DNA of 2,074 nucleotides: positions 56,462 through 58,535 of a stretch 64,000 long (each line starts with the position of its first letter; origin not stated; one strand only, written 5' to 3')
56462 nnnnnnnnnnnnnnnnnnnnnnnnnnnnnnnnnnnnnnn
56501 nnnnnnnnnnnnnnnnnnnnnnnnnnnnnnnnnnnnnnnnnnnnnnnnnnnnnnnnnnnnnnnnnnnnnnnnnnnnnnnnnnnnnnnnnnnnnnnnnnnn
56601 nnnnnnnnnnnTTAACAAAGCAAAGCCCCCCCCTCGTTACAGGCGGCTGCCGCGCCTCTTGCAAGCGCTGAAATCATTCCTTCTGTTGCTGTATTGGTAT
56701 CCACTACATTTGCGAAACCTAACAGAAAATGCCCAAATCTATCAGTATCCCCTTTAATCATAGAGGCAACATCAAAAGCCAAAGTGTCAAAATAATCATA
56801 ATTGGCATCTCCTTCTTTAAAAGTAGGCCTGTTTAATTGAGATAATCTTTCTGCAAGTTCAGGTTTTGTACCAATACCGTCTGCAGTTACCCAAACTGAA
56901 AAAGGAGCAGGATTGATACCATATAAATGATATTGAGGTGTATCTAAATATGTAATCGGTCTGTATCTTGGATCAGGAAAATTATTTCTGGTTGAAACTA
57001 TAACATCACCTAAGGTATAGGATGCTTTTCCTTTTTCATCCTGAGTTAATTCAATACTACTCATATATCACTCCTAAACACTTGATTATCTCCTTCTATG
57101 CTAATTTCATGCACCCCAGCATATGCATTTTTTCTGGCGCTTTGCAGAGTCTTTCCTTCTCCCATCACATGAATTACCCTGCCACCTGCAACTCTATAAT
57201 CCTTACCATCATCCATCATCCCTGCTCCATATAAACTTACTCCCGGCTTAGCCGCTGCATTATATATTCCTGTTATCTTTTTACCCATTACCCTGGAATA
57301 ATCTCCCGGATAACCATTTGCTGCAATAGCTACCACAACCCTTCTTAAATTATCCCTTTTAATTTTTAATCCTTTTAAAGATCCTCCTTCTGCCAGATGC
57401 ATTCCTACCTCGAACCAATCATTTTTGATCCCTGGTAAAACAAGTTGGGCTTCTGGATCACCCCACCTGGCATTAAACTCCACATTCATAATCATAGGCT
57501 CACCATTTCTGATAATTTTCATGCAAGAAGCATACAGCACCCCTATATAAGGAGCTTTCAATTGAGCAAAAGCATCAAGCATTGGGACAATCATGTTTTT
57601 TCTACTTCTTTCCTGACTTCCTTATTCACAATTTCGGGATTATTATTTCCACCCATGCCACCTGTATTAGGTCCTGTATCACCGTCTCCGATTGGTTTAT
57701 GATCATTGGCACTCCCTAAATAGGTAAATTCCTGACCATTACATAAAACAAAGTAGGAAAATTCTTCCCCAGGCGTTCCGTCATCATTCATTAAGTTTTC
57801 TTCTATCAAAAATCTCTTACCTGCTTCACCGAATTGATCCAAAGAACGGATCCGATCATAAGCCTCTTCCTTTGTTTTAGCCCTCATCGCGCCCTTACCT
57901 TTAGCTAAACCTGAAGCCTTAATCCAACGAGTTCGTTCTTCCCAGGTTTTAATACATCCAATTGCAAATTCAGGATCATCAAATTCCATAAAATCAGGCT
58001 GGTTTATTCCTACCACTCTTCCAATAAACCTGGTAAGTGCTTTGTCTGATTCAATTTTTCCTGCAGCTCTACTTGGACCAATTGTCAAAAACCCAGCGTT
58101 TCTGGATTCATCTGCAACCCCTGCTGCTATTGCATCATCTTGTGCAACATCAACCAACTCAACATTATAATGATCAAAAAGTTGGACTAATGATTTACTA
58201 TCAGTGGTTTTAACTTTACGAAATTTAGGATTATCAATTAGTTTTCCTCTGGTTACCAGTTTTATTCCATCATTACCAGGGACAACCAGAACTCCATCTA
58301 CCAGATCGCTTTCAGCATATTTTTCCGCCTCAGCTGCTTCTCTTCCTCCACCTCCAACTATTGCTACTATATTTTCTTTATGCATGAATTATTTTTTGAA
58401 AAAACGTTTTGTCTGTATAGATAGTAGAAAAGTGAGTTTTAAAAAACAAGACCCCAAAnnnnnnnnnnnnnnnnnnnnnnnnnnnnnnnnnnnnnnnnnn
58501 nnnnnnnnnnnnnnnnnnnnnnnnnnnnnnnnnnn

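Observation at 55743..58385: purM and purD are both interrupted by single-base frame changes in homopolymers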

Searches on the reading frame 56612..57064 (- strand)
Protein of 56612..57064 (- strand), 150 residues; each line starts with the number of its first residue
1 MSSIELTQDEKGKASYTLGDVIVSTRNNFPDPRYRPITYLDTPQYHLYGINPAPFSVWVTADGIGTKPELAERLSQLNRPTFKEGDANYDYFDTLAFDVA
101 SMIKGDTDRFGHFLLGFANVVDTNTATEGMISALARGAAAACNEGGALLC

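Call 4: search_protein_families(library=pfam, proteins=[window:56612-57064:-], max_evalue=0.01)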
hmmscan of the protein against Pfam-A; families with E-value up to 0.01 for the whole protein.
window:56612-57064:- (150 aa): 0 families

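Call 26: list_cluster_members(proteins=[P0002, P0123, window:56612-57064:-, window:57061-57594:-])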
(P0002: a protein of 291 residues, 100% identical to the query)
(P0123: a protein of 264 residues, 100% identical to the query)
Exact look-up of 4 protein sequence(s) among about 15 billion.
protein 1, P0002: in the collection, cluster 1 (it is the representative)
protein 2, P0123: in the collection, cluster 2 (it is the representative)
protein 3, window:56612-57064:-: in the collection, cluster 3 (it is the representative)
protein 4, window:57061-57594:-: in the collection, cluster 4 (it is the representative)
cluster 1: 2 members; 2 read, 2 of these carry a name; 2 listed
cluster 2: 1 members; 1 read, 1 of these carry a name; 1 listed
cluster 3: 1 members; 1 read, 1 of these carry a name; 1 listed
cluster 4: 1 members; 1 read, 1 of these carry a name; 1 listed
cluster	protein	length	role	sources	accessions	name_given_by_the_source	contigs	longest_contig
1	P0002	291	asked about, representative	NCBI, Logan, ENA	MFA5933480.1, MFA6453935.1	MAG: AIR synthase-related protein [Microgenomates group bacterium]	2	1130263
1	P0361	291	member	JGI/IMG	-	phosphoribosylaminoimidazole (AIR) synthetase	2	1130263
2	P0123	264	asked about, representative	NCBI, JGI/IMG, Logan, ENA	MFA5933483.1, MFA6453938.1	MAG: hypothetical protein WCV81_04370 [Microgenomates group bacterium] | phosphoribosylamine--glycine ligase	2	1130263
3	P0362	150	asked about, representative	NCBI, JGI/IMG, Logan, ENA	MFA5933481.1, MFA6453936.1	MAG: hypothetical protein WCV81_04360 [Microgenomates group bacterium] | phosphoribosylaminoimidazole (AIR) synthetase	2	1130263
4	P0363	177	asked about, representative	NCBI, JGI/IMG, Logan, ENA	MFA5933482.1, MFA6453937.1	MAG: phosphoribosylglycinamide synthetase C domain-containing protein [Microgenomates ... | phosphoribosylamine--glycine ligase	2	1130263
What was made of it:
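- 56612..57064 (-): purM N-terminal ORF fragment (150 aa). Deposited as WCV81_04360 (call 26).
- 55743..56618 (-): purM C-terminal ORF fragment (291 aa from an internal TTG), carrying the GETAE motif and AIRS_C. Deposited as MFA5933480.1 / MFA6453935.1 (call 26).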

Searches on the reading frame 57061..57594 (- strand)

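Call 4: search_protein_families(library=pfam, proteins=[window:57061-57594:-], max_evalue=0.01)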
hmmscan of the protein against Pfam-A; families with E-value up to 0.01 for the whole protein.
window:57061-57594:- (177 aa): 2 families
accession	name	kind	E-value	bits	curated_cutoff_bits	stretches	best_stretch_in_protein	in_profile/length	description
PF02843.22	GARS_C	-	2.3e-18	66.7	34.8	1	86-177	2-89/92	Phosphoribosylglycinamide synthetase, C domain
PF01071.24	GARS_A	-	3.6e-06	27.4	27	1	3-49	152-194/194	Phosphoribosylglycinamide synthetase, ATP-grasp (A) domain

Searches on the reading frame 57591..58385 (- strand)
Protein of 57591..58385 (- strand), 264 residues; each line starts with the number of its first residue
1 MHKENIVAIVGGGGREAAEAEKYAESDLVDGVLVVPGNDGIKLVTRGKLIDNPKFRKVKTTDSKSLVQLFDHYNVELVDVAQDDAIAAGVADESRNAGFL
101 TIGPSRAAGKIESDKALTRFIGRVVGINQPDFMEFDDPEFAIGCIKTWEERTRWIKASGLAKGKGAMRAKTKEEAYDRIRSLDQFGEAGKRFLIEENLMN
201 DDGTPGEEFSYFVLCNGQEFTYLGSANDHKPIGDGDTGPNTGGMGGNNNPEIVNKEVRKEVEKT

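Call 4: search_protein_families(library=pfam, proteins=[window:57591-58385:-], max_evalue=0.01)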
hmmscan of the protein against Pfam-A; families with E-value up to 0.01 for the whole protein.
window:57591-58385:- (264 aa): 2 families
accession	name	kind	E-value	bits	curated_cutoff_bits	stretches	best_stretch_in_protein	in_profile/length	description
PF01071.24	GARS_A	-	1.7e-27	97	27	1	114-263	2-148/194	Phosphoribosylglycinamide synthetase, ATP-grasp (A) domain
PF02844.21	GARS_N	-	2.3e-17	64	29.5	1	7-112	3-100/100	Phosphoribosylglycinamide synthetase, N domain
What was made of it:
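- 57061..58385 (-): purD (phosphoribosylamine-glycine ligase) pseudogene. It has one frameshift and a truncated 3' end. Pfam finds GARS_N, GARS_A and GARS_C spread over two ORFs (call 4).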
